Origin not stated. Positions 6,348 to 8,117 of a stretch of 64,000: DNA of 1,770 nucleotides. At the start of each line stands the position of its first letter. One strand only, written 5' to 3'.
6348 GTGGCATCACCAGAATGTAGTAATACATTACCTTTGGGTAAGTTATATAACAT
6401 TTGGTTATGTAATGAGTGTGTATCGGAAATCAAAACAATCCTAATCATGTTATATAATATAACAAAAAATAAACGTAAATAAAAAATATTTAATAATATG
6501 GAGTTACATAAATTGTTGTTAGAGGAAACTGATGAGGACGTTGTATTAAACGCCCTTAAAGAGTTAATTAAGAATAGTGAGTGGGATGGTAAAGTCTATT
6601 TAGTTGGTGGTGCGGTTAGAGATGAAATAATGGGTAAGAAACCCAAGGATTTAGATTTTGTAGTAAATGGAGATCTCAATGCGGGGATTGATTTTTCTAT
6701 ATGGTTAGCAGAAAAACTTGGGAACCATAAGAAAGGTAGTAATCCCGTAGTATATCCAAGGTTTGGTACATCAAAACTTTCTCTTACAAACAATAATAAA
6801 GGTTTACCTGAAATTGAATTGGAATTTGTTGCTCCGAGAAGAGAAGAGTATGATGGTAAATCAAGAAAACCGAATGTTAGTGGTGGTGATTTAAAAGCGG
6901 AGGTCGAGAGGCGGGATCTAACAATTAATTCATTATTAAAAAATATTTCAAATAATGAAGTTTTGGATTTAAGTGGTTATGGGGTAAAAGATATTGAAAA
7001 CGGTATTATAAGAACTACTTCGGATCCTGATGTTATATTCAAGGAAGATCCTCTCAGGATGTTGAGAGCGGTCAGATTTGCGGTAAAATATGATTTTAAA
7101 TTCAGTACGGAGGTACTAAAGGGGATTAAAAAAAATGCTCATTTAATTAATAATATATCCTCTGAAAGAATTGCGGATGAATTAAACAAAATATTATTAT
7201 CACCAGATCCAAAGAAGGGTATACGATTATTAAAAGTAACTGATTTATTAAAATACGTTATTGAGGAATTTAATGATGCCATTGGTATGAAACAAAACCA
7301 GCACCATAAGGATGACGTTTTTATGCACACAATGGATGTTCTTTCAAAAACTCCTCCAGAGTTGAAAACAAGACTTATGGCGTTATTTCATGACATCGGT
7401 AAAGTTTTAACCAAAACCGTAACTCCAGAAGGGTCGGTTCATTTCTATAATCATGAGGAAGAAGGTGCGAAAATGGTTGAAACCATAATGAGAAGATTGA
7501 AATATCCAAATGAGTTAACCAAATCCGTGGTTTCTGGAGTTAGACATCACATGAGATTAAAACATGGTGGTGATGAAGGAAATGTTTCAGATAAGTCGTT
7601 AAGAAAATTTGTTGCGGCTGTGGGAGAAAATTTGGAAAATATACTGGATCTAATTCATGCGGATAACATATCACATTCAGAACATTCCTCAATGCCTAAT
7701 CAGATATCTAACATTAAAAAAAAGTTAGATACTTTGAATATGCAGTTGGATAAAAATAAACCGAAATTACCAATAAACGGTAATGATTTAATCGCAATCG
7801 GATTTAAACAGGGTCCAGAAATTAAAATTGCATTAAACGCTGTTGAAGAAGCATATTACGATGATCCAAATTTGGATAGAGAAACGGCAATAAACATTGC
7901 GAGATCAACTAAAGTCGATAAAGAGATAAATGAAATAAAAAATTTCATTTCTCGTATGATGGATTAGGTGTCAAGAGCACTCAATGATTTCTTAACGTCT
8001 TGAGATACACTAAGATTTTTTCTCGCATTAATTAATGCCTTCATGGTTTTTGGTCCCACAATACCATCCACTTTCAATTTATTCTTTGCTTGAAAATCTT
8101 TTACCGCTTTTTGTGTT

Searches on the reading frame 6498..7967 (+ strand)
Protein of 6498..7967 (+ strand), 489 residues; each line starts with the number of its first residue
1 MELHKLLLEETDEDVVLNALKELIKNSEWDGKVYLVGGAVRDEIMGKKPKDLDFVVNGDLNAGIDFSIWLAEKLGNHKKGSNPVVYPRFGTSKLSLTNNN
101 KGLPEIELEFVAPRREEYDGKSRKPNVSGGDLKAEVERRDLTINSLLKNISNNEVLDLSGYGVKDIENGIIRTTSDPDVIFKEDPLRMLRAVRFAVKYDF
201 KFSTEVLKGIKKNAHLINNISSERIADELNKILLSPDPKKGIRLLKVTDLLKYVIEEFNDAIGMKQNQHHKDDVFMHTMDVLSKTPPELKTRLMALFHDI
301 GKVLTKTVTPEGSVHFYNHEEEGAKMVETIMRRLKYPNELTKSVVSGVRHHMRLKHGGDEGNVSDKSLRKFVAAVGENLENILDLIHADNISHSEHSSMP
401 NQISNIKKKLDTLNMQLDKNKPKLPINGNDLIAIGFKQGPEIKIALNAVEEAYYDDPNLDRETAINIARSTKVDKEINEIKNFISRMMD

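Call 52: search_protein_families(library=pfam, proteins=[window:6498-7967:+], max_evalue=0.00001)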
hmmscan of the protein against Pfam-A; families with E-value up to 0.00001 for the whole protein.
window:6498-7967:+ (489 aa): 4 families
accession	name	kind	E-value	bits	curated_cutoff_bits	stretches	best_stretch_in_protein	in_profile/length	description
PF01743.26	PolyA_pol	-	8.5e-21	75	23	1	33-172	1-126/126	Poly A polymerase head domain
PF12627.12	PolyA_pol_RNAbd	-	4.7e-19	68.4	22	1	199-261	1-63/64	Probable RNA and SrmB- binding site of polymerase A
PF01966.28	HD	-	1.1e-09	39.1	22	1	288-358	24-92/116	HD domain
PF13735.12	tRNA_NucTran2_2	-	2.7e-09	37.6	27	1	326-452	23-132/149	tRNA nucleotidyltransferase domain 2 putative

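Call 53: search_protein_families(library=phrogs, proteins=[window:6498-7967:+], max_evalue=0.00001)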
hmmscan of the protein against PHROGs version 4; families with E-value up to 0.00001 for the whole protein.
window:6498-7967:+ (489 aa): 4 families
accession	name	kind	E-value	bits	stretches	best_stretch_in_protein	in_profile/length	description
phrog_2244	-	DNA, RNA and nucleotide metabolism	1.5e-64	219.9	1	32-445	4-375/392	tRNA nucleotidyltransferase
phrog_24229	-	DNA, RNA and nucleotide metabolism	2e-32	113.6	1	32-255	5-227/245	tRNA nucleotidyltransferase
phrog_6931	-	unknown function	4.3e-09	37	1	266-424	28-187/343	-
phrog_1614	-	DNA, RNA and nucleotide metabolism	2.6e-08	34.9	1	1-59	2-63/268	nucleotidyltransferase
